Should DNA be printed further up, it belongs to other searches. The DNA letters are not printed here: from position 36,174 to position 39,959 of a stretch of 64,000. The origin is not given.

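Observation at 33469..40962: TonB-dependent-receptor-like barrel, 1161-aa T9SS cargo and PorV/PorQ-like barrel: a Sus-like locus with a T9SS-anchored partner instead of a SusD lipoprotein?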

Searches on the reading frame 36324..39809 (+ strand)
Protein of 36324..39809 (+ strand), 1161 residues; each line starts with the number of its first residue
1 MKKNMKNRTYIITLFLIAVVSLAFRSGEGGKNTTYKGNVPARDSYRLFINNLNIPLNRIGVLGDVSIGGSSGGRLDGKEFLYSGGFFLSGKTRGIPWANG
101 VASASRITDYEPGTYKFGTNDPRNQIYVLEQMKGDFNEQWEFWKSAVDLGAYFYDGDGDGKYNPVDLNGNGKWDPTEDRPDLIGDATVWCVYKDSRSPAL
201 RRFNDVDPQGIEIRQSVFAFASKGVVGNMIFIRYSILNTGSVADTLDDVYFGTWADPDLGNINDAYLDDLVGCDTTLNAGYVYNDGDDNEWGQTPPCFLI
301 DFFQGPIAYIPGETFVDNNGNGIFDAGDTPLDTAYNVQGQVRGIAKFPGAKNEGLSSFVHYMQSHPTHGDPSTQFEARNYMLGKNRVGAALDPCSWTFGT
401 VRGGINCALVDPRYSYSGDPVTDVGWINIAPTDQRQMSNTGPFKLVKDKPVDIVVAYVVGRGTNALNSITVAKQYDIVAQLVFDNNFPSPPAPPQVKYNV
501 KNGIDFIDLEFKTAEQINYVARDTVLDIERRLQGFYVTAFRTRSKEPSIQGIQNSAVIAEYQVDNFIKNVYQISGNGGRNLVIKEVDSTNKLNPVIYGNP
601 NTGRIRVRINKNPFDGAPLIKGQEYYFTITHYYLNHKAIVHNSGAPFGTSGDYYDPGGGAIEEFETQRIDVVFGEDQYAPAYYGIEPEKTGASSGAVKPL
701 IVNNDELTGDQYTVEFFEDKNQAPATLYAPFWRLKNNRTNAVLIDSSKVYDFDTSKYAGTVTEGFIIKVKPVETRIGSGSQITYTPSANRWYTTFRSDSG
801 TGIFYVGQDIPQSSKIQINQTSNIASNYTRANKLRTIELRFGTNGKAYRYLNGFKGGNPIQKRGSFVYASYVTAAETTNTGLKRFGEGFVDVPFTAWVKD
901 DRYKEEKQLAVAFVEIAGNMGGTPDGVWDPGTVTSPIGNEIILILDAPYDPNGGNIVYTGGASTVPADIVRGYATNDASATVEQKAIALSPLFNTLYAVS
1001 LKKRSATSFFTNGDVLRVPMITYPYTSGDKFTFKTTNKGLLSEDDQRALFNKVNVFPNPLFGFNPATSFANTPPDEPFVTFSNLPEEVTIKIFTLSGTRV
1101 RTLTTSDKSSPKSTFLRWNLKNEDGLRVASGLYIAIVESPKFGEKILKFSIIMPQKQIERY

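Call 3: search_protein_families(library=pfam, proteins=[window:36324-39809:+], max_evalue=0.01)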
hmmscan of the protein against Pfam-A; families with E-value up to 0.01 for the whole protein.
window:36324-39809:+ (1161 aa): 1 family
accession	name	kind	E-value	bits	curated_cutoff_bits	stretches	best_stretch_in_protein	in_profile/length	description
PF13860.13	FlgD_ig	-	0.0041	17.5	27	0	1086-1134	23-70/79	FlgD Ig-like domain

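Call 4: search_protein_families(library=ncbifam, proteins=[window:36324-39809:+], max_evalue=0.01)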
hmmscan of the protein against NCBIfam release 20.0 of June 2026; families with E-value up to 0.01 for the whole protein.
window:36324-39809:+ (1161 aa): 2 families
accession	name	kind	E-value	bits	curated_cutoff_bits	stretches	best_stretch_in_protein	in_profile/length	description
NF052228.1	T9SS_PorZ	equivalog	9.6e-06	24.3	260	1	1048-1137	668-740/757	type IX secretion system anionic LPS delivery protein PorZ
TIGR04183.1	Por_Secre_tail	domain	0.0092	16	23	0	1078-1141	11-62/72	T9SS type A sorting domain-containing protein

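Call 8: find_homologous_proteins(query=window:36324-39806:+, max_evalue=0.00001)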
Query window:36324-39806:+ (1161 aa): 1528 proteins with E <= 0.00001 among 8000 candidates; the best 120 are listed.
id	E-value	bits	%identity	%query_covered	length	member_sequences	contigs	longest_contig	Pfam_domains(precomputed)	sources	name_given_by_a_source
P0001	0.0e+0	2679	100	100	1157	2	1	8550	-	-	-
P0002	0.0e+0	2406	87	100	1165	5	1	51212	-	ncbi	-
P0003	0.0e+0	2349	85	100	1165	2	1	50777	-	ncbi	-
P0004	0.0e+0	2330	85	100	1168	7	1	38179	-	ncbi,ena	-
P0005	0.0e+0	2316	84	100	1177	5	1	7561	-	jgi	-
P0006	0.0e+0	2235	82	100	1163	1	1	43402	-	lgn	-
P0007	0.0e+0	2114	79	97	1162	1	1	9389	-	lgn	-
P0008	0.0e+0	1957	72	100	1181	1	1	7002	-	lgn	-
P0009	0.0e+0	1931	71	100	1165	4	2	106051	-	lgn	-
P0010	0.0e+0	1872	70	100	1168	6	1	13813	-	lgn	-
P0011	0.0e+0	1816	68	99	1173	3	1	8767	-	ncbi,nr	ncbi:MAG: hypothetical protein KatS3mg036_0997 [Ignavibacterium sp.]|nr:MAG: hypothetical protein Ka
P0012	0.0e+0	1801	67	99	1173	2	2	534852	-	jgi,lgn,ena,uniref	uniref:T9SS type A sorting domain-containing protein n=1 Tax=Ignavibacterium album TaxID=591197 RepI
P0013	0.0e+0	1798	68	99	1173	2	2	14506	-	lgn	-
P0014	0.0e+0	1795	67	99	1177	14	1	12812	-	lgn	-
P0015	0.0e+0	1794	67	99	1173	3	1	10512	-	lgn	-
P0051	0.0e+0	1440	58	96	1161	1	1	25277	-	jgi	jgi:hypothetical protein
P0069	0.0e+0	1349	54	100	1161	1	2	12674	-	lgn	-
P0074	0.0e+0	1332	54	100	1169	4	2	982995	-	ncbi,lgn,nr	ncbi:MAG: hypothetical protein FMNOHCHN_00717 [Ignavibacteriaceae bacterium]|nr:hypothetical protein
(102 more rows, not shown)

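Call 9: find_encoding_contigs(protein=P0012, flank=8000, max_places=2)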
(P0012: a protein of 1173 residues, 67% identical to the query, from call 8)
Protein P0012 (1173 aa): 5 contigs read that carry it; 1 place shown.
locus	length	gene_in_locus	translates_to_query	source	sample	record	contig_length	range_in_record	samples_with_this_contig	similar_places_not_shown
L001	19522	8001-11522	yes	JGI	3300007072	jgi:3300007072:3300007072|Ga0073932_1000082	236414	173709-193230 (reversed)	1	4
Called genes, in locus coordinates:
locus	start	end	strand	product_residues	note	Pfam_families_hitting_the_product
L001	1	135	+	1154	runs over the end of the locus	PF02811:PHP, PF07733:DNA_pol3_alpha, PF17657:DNA_pol3_finger, PF14579:HHH_6, PF01336:tRNA_anti-codon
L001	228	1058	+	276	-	PF00106:adh_short, PF08659:KR (faint), PF13561:adh_short_C2, PF12241:Enoyl_reductase (faint)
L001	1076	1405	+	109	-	PF00085:Thioredoxin, PF14595:Thioredoxin_9 (weak), PF13098:Thioredoxin_2, PF13192:Thioredoxin_3 (weak), PF13905:Thioredoxin_8 (faint)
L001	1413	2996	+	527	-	PF00389:2-Hacid_dh, PF02826:2-Hacid_dh_C, PF07991:KARI_N (weak), PF19304:PGDH_inter, PF01842:ACT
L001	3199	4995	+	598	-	PF18962:Por_Secre_tail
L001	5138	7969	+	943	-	PF13620:CarboxypepD_reg, PF13715:CarbopepD_reg_2, PF07715:Plug, PF25183:OMP_b-brl_4 (weak), PF00593:TonB_dep_Rec_b-barrel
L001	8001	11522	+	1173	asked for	-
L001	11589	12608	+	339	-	PF18990:DUF5723 (faint), PF13505:OMP_b-brl (weak)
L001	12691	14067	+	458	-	PF20094:GWxTD_dom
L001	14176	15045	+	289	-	PF03279:Lip_A_acyltrans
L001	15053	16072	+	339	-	PF01075:Glyco_transf_9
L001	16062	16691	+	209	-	PF01300:Sua5_yciO_yrdC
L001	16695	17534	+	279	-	PF01551:Peptidase_M23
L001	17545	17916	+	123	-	PF04519:Bactofilin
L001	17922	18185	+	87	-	PF09527:ATPase_gene1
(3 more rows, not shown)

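Call 10: find_encoding_contigs(protein=P0074, flank=10000, max_places=2)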
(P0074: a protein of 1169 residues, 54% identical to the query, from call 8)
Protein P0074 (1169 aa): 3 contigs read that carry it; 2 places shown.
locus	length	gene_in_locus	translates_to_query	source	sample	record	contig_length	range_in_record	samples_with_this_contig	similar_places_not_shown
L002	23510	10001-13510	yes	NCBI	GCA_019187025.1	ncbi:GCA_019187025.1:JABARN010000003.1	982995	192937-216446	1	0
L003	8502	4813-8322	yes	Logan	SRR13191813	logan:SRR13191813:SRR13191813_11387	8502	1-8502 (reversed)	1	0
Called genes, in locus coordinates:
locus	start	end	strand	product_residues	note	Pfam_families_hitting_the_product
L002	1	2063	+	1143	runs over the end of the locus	PF02811:PHP, PF07733:DNA_pol3_alpha, PF17657:DNA_pol3_finger, PF14579:HHH_6, PF01336:tRNA_anti-codon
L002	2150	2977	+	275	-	PF00106:adh_short, PF13561:adh_short_C2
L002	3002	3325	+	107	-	PF00085:Thioredoxin, PF14595:Thioredoxin_9 (weak), PF13098:Thioredoxin_2, PF13905:Thioredoxin_8 (faint)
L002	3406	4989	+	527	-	PF00389:2-Hacid_dh, PF02826:2-Hacid_dh_C, PF19304:PGDH_inter, PF01842:ACT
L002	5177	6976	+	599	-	PF18962:Por_Secre_tail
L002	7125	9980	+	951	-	PF13620:CarboxypepD_reg, PF13715:CarbopepD_reg_2, PF07715:Plug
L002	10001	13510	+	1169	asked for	-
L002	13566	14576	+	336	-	PF13505:OMP_b-brl (faint), PF19572:PorV (weak), PF18990:DUF5723 (faint)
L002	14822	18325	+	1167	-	-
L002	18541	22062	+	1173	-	-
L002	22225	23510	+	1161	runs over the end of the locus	-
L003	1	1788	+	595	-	?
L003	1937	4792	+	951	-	PF13620:CarboxypepD_reg, PF13715:CarbopepD_reg_2, PF07715:Plug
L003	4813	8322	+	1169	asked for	-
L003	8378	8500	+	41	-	?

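Call 12: search_solved_structures(query=window:36324-39806:+, max_evalue=1)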
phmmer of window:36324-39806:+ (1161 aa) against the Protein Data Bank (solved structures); distinct sequences matched with E-value up to 1: 2.
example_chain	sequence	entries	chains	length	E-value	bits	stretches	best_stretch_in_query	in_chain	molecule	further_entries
8iah_Z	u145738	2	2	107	0.0096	17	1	663-722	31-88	SH3 domain-binding glutamic acid-rich-like protein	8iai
2ct6_A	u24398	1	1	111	0.053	14.5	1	663-722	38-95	sh3 domain-binding glutamic acid-rich-like protein 2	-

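Call 29: search_protein_representatives(protein=window:36324-39806:+)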
Query: 1161 residues. Proteins with E-value up to 0.001 (for the whole library): 4560; up to 1e-10: 2682; up to 1e-30: 802. The best 150 are listed.
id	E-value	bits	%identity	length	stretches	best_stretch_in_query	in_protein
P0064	0.0e+00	1363.5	58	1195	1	8-1161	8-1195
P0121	0.0e+00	1196.6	52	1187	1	6-1161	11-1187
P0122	0.0e+00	1132.2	49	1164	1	47-1160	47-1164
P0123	0.0e+00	1034.2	50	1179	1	14-1161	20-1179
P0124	0.0e+00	1018.7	47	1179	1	12-1161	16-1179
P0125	7.4e-278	941.4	44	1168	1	12-1161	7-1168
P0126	2.2e-273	926.6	42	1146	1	7-1159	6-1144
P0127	8.1e-269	911.5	53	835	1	334-1161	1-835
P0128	1.1e-265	901.1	46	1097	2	9-852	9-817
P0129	4.8e-259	879.1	45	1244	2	345-1161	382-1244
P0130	6.4e-255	865.5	45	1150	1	13-1161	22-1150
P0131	4.6e-249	846.1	47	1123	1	8-1161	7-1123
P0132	4.4e-233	793.1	43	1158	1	42-1156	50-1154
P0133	4.1e-220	750.2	47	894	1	277-1161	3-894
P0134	1.3e-215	735.2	41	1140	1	19-1153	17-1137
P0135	3.7e-206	704.0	44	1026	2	68-492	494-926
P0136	1.1e-194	666.0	42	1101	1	17-1161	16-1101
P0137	1.7e-164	566.0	48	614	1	532-1161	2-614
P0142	1.6e-150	519.7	55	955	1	28-490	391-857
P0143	1.8e-147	509.6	49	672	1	512-1161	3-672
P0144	2.1e-144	499.4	56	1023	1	34-489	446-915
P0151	2.4e-137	476.1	53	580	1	43-489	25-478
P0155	3.9e-135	468.7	50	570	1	43-488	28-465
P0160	4.3e-130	452.0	38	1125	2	11-769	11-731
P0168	1.6e-124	433.6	47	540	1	647-1161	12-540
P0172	5.3e-121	421.9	44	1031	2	42-521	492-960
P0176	9.8e-120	417.7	51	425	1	749-1161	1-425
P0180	1.3e-118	414.0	46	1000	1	46-488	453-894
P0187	2.2e-116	406.6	33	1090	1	49-1158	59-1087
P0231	2.7e-98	346.7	44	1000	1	48-489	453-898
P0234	1.3e-97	344.5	42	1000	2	44-478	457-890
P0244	5.7e-93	329.1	35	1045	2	21-781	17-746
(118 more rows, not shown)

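Call 32: search_protein_families(library=pfam, proteins=[P0142, P0144, P0151, P0155, P0187, P0160, P0129, P0135, P0172], max_evalue=0.01)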
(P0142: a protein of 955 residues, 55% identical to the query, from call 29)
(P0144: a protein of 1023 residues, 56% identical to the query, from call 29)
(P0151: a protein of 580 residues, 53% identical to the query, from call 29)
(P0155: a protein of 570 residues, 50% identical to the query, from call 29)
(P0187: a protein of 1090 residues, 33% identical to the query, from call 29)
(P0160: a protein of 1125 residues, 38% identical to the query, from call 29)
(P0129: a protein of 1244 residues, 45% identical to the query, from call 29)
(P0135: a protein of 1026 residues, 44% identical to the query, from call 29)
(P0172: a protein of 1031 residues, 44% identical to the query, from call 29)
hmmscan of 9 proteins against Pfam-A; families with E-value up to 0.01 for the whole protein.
P0142 (955 aa): 2 families
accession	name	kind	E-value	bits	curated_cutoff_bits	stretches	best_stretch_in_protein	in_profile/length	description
PF18962.6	Por_Secre_tail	-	2.7e-10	40.8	27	1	877-952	2-74/75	Secretion system C-terminal sorting domain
PF05593.20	RHS_repeat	-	0.0014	19.4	22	0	107-136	1-30/38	RHS Repeat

P0144 (1023 aa): 3 families
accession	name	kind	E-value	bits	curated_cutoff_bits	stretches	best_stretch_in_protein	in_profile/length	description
PF13088.12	BNR_2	-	6.4e-12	45.8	31.4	0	38-134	166-259/277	BNR repeat-like domain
PF18962.6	Por_Secre_tail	-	2.8e-07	31.2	27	1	938-1020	2-74/75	Secretion system C-terminal sorting domain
PF02012.26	BNR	-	0.0014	18.8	27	0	111-120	2-11/12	BNR/Asp-box repeat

P0151 (580 aa): 2 families
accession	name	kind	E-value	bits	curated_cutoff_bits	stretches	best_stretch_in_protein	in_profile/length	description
PF18962.6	Por_Secre_tail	-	6.7e-11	42.8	27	1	502-576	2-73/75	Secretion system C-terminal sorting domain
PF13585.12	CHU_C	-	0.0051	17.4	27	0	519-572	26-78/86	CHU_C Type IX secretion signal domain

P0155 (570 aa): 1 family
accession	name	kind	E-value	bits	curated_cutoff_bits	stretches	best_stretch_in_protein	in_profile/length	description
PF18962.6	Por_Secre_tail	-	5.5e-05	23.8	27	1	488-558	2-65/75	Secretion system C-terminal sorting domain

P0187 (1090 aa): 0 families

P0160 (1125 aa): 1 family
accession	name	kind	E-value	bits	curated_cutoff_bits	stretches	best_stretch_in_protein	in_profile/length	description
PF13860.13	FlgD_ig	-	0.00083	19.7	27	1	1052-1102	22-75/79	FlgD Ig-like domain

P0129 (1244 aa): 0 families

P0135 (1026 aa): 1 family
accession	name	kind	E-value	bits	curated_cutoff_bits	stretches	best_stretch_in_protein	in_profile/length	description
PF18962.6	Por_Secre_tail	-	5.5e-10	39.8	27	1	947-1019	2-70/75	Secretion system C-terminal sorting domain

P0172 (1031 aa): 3 families
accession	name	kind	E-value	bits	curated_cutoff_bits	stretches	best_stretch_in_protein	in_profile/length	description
PF18962.6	Por_Secre_tail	-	6.9e-10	39.5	27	1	952-1029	2-75/75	Secretion system C-terminal sorting domain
PF13088.12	BNR_2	-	7.4e-10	39.1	31.4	1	79-239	99-257/277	BNR repeat-like domain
PF13859.12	BNR_3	-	0.0065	16.3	27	0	69-128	152-212/308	BNR repeat-like domain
